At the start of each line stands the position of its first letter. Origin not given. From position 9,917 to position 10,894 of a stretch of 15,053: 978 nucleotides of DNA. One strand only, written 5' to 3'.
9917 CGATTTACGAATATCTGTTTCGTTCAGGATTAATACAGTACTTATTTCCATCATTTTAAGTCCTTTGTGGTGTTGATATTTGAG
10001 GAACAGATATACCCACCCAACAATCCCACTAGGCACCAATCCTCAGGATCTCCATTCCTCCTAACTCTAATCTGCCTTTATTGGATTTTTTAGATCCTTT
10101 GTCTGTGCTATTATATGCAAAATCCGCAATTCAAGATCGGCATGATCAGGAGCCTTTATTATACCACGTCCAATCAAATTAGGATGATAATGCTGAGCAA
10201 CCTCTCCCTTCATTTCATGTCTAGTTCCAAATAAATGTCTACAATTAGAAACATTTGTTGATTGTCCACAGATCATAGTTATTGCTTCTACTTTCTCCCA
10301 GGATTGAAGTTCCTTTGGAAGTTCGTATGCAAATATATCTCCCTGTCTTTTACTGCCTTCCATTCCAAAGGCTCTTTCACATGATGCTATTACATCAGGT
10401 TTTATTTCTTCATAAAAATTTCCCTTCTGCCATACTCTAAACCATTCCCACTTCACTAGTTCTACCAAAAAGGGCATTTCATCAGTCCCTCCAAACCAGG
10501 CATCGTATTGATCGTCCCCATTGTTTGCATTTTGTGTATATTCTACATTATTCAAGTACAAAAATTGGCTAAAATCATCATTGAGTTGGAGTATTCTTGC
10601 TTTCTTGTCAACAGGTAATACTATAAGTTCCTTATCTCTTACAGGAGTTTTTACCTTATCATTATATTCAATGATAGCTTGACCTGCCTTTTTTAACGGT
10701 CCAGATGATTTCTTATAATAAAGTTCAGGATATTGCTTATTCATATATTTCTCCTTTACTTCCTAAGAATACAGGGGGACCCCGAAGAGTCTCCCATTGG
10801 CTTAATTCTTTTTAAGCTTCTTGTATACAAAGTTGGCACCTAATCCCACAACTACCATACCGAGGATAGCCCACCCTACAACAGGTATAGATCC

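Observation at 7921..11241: Leftward operon of ten small zinc-binding or membrane proteins as a probable host-takeover or anti-defence island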

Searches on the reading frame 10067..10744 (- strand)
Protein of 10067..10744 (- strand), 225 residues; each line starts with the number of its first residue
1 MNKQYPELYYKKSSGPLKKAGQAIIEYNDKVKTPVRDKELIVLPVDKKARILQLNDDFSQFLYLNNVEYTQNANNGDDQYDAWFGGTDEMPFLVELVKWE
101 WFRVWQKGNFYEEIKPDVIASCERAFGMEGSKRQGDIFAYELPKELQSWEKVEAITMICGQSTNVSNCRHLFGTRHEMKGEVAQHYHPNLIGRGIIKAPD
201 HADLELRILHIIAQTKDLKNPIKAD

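Call 5: search_protein_families(library=pfam, max_evalue=0.1, proteins=[window:10067-10744:-])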
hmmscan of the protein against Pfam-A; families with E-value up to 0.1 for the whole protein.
window:10067-10744:- (225 aa): 0 families

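Call 6: search_protein_families(library=phrogs, max_evalue=0.1, proteins=[window:10067-10744:-])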
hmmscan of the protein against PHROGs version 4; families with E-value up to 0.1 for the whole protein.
window:10067-10744:- (225 aa): 0 families

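Call 12: search_dna_similar(query=window:10067-10744:-, collection=phages, mode=protein, max_rows=20, max_evalue=0.001)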
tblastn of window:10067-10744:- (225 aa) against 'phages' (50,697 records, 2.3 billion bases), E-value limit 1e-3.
No match.

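Call 13: find_related_loci(query=window:10067-10744:-, collection=viral_contigs, flank=10000)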
Query window:10067-10744:- (225 aa) in viral_contigs; peptide patterns used: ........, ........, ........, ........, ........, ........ (x = any residue, [..] = any of these).
2 stretches matched a pattern, but none encodes a relative of the query by tblastn (E <= 1e-3).

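Call 15: find_encoding_contigs(protein=window:10067-10744:-, flank=10000, max_places=10)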
Protein window:10067-10744:- (225 aa): 8 contigs read that carry it; 8 places shown.
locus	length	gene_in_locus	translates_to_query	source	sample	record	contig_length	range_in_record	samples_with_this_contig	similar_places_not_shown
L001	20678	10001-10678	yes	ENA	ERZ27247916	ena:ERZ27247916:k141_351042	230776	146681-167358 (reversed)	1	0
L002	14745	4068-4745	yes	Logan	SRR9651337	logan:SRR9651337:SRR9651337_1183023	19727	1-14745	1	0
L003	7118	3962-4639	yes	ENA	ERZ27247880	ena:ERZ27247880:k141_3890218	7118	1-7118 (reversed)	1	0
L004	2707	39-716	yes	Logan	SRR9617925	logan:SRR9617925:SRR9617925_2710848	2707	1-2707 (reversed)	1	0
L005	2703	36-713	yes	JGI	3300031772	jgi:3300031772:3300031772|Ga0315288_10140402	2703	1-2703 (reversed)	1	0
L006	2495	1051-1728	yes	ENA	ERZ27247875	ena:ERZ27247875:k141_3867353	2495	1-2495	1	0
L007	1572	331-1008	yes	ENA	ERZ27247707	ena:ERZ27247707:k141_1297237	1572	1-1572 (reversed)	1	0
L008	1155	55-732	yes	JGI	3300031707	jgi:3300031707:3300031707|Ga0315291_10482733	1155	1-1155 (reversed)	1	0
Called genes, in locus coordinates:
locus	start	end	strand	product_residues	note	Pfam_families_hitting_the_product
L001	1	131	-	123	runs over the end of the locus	-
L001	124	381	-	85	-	-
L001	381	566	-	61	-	-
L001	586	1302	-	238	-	-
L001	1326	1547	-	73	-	-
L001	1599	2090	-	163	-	PF18760:ART-PolyVal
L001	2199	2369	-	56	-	-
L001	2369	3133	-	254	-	PF13385:Laminin_G_3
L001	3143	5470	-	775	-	PF27249:MJ0330_N, PF14890:Intein_splicing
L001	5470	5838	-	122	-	-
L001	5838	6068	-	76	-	-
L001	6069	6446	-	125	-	-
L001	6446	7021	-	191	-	-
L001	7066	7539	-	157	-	-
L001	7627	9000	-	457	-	-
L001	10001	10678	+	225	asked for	-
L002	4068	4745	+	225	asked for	-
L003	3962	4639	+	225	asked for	-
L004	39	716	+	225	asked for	-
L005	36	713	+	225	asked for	-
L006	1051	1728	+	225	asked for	-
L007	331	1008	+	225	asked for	-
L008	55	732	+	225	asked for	-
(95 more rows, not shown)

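Call 17: find_homologous_proteins(query=window:10067-10744:-, max_evalue=0.001)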
Query window:10067-10744:- (225 aa): 10 proteins with E <= 0.001 among 60 candidates.
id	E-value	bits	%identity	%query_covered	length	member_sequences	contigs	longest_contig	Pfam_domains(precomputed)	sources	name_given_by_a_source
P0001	2.4e-152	523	100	100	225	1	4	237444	-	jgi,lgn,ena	-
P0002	2.9e-73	264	56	100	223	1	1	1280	-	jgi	-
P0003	1.1e-63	232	52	100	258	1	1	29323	-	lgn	-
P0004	4.2e-54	201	50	95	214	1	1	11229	-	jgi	jgi:hypothetical protein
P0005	7.7e-50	187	46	95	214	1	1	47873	-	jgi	jgi:hypothetical protein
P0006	7.1e-44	168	43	95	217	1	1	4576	-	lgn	-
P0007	8.2e-34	135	40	92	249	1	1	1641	-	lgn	-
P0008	4.2e-33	132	39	92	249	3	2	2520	-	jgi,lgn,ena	-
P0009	1.1e-22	98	47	59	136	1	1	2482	-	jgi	jgi:hypothetical protein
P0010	1.4e-15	75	35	64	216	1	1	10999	-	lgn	-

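Call 18: find_encoding_contigs(protein=P0003, flank=10000, max_places=3)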
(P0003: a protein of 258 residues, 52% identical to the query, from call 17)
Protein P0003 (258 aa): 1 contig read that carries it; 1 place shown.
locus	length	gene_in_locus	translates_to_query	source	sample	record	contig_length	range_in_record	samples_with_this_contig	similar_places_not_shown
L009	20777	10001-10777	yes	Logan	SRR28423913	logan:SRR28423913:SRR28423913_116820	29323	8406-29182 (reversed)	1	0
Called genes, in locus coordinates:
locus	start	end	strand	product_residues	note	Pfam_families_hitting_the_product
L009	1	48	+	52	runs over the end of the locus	-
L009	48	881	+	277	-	PF13479:AAA_24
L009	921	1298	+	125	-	-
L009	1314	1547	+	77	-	-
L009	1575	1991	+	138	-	-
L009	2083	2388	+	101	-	PF18909:dGTP_diPhyd_N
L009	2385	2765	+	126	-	-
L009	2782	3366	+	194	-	PF00383:dCMP_cyt_deam_1, PF14437:MafB19-deam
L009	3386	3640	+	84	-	-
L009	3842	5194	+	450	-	PF02195:ParB_N, PF01555:N6_N4_Mtase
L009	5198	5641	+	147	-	PF05551:zf-His_Me_endon (weak), PF13392:HNH_3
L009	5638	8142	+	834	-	PF03167:UDG, PF01612:DNA_pol_A_exo1 (weak), PF00476:DNA_pol_A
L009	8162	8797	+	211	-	PF02511:Thy1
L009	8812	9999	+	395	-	PF13148:DUF3987 (weak)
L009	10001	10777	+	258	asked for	-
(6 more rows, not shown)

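Call 19: find_encoding_contigs(protein=P0005, flank=10000, max_places=3)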
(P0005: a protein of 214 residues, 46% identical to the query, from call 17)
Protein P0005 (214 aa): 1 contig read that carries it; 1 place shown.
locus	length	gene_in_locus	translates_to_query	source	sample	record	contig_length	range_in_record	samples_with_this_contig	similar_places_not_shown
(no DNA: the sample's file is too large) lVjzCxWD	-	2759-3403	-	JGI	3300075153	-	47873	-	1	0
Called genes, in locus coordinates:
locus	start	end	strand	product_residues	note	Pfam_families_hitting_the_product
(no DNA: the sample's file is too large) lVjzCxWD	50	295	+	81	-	-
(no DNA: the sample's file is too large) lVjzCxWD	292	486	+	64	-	-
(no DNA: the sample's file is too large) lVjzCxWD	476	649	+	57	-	-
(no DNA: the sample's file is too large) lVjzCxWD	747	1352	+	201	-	-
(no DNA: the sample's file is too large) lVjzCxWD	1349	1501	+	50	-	-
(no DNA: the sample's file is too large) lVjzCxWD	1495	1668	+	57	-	-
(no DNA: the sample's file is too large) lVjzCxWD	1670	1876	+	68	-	-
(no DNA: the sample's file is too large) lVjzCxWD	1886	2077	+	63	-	-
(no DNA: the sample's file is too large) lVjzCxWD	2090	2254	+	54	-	-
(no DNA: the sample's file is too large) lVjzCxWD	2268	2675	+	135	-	-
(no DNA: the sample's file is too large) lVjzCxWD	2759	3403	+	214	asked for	-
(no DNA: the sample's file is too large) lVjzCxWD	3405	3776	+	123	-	PF05129:Zn_ribbon_Elf1 (faint)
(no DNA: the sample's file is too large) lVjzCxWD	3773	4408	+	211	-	-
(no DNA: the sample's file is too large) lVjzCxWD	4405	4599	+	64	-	-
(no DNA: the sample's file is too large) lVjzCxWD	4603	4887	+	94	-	-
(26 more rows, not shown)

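Call 20: find_encoding_contigs(protein=P0004, flank=10000, max_places=3)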
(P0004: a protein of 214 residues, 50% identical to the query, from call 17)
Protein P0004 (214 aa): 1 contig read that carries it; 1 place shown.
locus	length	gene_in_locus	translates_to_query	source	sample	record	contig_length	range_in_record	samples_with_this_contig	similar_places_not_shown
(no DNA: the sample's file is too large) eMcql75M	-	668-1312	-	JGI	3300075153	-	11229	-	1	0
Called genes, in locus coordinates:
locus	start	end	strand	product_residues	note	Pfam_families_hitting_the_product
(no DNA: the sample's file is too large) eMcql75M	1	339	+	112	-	?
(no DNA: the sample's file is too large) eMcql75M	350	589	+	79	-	-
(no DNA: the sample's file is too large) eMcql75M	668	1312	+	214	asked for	-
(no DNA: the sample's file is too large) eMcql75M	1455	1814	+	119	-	-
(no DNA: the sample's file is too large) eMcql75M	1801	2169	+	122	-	-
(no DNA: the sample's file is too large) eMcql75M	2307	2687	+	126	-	-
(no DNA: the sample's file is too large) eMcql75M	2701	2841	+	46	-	-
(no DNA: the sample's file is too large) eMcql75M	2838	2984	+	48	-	-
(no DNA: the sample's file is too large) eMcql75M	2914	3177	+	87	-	-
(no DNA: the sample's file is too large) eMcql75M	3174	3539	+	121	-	-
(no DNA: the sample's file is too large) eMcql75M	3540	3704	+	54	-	-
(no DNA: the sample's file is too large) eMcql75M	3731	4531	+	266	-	-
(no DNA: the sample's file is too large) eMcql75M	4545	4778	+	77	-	-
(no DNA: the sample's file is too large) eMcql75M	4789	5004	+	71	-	-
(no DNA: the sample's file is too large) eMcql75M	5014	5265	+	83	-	-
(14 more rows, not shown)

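Call 30: predict_structure(alignment_id=A1)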
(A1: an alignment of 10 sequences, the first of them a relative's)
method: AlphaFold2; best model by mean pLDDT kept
length: 225 residues; sequences in the alignment: 10
mean_pLDDT: 82.8   pTM: 0.79
mean pLDDT of the five models: 82.8, 82.3, 80.5, 79.5, 70.4
residues with pLDDT >= 90: 87; 70-90: 99; 50-70: 34; < 50: 5
segments of 3 or more residues with pLDDT < 50: none
pLDDT, mean of each block of 10 residues (from residue 1): 57 65 87 89 87 74 85 65 80 89 84 91 93 91 92 82 70 87 82 88 91 93 79
secondary structure, 60 per line:
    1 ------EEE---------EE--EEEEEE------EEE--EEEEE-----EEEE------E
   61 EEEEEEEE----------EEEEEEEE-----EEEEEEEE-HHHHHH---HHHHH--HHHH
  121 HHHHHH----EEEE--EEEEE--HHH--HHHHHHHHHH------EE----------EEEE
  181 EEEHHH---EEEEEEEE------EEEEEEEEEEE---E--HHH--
elements in order: E7-9 E23-28 E35-37 E40-44 E50-53 E60-68 E79-86 E92-99 H101-106 H110-114 H117-126 E131-134 E137-141 H149-158 E177-183 E190-197 E204-214

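Call 50: search_protein_families(library=padloc, max_evalue=0.01, proteins=[window:10067-10744:-])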
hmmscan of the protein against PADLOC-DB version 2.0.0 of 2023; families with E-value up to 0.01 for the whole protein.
window:10067-10744:- (225 aa): 0 families

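Call 51: search_protein_families(library=ncbifam, max_evalue=0.01, proteins=[window:10067-10744:-])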
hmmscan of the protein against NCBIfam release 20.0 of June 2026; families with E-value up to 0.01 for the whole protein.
window:10067-10744:- (225 aa): 0 families

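Call 53: fold_search(model_id=the predicted structure, library=viral)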
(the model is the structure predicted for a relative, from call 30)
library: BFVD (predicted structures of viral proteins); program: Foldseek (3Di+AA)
matches with E <= 10: 293; with E <= 0.001: 0
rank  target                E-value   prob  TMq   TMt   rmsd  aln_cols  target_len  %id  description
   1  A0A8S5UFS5            1.6e-01  0.05  0.13  0.12  17.3       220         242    9  Uncharacterized protein [Myoviridae sp. ctcyQ27]
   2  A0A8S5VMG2            1.7e-01  0.09  0.15  0.16  26.9       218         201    9  (no name in the UniProt tables at hand)
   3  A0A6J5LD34            3.9e-01  0.20  0.16  0.31  15.2       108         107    7  Uncharacterized protein [uncultured Caudovirales phage]
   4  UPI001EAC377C         3.9e-01  0.03  0.13  0.13  16.5       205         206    9  (no name look-up for this kind of identifier)
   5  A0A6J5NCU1            4.6e-01  0.08  0.15  0.18  17.5       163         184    7  Uncharacterized protein [uncultured Caudovirales phage]
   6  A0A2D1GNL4            4.6e-01  0.07  0.14  0.16  20.3       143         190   10  (no name in the UniProt tables at hand)
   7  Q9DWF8                4.6e-01  0.05  0.14  0.06  20.1       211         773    6  PR31 [Rat cytomegalovirus (strain Maastricht)]
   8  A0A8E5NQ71            4.6e-01  0.03  0.09  0.11  15.5       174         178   10  (no name in the UniProt tables at hand)
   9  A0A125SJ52            4.9e-01  0.04  0.12  0.18  15.9       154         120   16  (no name in the UniProt tables at hand)
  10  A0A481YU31            4.9e-01  0.04  0.15  0.09  20.7       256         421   12  Uncharacterized protein [Marseillevirus LCMAC102]
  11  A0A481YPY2            5.5e-01  0.04  0.15  0.07  17.6       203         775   13  Uncharacterized protein (Fragment) [Iridovirus LCIVAC01]
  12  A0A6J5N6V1            6.8e-01  0.06  0.12  0.17  17.2       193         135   12  Tail completion protein [uncultured Caudovirales phage]
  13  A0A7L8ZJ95            6.8e-01  0.03  0.12  0.13  16.2       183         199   11  Uncharacterized protein [Campylobacter phage F379]
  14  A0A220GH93            9.0e-01  0.03  0.17  0.10  18.4       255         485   11  Putative minor structural protein [Streptococcus phage D4276]
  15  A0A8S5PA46            1.1e+00  0.01  0.13  0.10  21.8       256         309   10  3-octaprenyl-4-hydroxybenzoate carboxy-lyase [Siphoviridae sp. ctwzt2]
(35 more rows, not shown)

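Call 65: search_protein_representatives(alignment_id=A1)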
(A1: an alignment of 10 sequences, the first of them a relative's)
Query: 10 sequences, 219 profile positions. Proteins with E-value up to 0.001 (for the whole library): 425; up to 1e-10: 362; up to 1e-30: 122. The best 150 are listed.
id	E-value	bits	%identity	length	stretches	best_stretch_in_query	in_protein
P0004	5.6e-98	343.1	-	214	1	1-219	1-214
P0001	1.3e-92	325.6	-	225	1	2-219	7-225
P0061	4.6e-75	268.2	-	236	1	1-219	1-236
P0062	1.2e-71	257.1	-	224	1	1-219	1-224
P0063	2.2e-61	223.5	-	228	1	3-219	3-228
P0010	4.5e-61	222.5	-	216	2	75-219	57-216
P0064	1.1e-59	217.9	-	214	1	12-219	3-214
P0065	6.5e-59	215.4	-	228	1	1-219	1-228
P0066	2.3e-56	207.1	-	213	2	1-136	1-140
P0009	1.8e-54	200.9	-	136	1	86-219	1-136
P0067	8.8e-54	198.6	-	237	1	1-219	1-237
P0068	5.4e-53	196.0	-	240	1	10-219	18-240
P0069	7.7e-52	192.3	-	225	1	1-219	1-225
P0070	2.3e-50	187.4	-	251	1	19-219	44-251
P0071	6.1e-50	186.1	-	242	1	5-219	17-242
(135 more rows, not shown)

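Call 67: search_protein_families(library=phrogs, alignment_id=A6, max_evalue=0.001)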
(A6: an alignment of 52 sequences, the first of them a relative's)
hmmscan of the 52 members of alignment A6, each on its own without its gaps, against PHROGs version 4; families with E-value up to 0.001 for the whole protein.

A. member 1, P0001 (225 aa): 0 families

B. families by the number of members that match (of 52 scanned): 0 families

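Call 68: search_protein_families(library=pfam, alignment_id=A6, max_evalue=0.01)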
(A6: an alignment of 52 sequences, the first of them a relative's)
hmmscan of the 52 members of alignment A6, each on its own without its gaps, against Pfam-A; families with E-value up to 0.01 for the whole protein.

A. member 1, P0001 (225 aa): 0 families

B. families by the number of members that match (of 52 scanned): 1 family
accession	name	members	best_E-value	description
PF05704.18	Caps_synth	1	0.005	Capsular polysaccharide synthesis protein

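Call 70: search_solved_structures(query=A6, max_evalue=10)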
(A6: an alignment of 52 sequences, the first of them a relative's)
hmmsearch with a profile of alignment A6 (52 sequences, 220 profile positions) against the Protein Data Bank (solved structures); distinct sequences matched with E-value up to 10: 4.
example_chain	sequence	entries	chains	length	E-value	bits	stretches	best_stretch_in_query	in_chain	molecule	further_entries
1mvg_A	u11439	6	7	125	0.12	15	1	86-182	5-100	Liver basic Fatty Acid Binding Protein | Fatty acid-binding protein | Fatty acid-binding protein, liver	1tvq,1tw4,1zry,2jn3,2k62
7o0j_A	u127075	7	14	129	0.12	15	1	86-182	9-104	Fatty acid-binding protein, liver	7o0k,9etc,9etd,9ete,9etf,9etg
5xau_A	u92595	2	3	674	1.3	11.6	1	12-60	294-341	Laminin subunit alpha-5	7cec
8snb_4J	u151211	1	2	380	2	10.9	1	21-115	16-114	Nucleoside diphosphate kinase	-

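Call 71: find_related_loci(query=A1, collection=viral_contigs, flank=6000)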
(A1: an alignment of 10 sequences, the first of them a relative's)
Query A1 (225 aa) in viral_contigs; peptide patterns used: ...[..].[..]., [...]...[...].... (x = any residue, [..] = any of these).
43 stretches matched a pattern, but none encodes a relative of the query by tblastn (E <= 1e-3).

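Call 72: find_related_loci(query=A1, collection=genome_contigs, flank=6000)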
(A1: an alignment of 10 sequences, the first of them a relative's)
Query A1 (225 aa) in genome_contigs; peptide patterns used: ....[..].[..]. (x = any residue, [..] = any of these).
25 stretches matched a pattern; 1 encode a relative of the query (tblastn E <= 1e-3); 1 distinct loci.
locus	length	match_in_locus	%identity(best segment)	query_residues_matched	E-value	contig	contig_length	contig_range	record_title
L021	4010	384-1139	25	18-220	7e-15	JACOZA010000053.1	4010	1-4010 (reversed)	MAG: Candidatus Sungiibacteriota bacterium isolate NC_groundwater_193_Ag_S-0.1um_51_7 S4_GD2017_2_S1_scaffold_17456, who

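Call 92: find_encoding_contigs(protein=P0010, flank=8000, max_places=2)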
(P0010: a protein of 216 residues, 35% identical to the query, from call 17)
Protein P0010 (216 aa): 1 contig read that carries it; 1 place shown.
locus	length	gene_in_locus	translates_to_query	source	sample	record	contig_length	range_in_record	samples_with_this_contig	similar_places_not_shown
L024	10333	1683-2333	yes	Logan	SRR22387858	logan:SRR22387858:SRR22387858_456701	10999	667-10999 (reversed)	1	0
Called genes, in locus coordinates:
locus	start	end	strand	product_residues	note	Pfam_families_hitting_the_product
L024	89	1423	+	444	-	PF13567:DUF4131, PF03772:Competence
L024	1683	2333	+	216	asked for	-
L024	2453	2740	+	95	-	-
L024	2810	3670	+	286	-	PF00753:Lactamase_B, PF12706:Lactamase_B_2 (weak)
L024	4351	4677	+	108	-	-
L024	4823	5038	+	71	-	-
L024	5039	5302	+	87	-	-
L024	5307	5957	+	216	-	-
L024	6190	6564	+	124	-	-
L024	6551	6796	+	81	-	-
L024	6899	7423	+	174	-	PF00334:NDK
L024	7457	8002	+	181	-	PF01862:PvlArgDC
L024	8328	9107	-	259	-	-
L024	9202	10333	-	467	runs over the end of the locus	PF04055:Radical_SAM, PF06968:BATS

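Call 93: find_encoding_contigs(protein=P0006, flank=5000, max_places=2)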
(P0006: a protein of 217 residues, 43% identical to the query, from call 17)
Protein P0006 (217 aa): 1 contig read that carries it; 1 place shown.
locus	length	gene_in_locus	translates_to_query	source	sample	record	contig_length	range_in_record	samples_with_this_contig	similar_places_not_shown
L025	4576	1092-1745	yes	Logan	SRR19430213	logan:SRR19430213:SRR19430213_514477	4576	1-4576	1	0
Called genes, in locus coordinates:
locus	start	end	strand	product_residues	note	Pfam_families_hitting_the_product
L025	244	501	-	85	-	-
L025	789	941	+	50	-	-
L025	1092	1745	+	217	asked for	-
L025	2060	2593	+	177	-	-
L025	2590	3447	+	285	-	-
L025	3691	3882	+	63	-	-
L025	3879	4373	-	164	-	-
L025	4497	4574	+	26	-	?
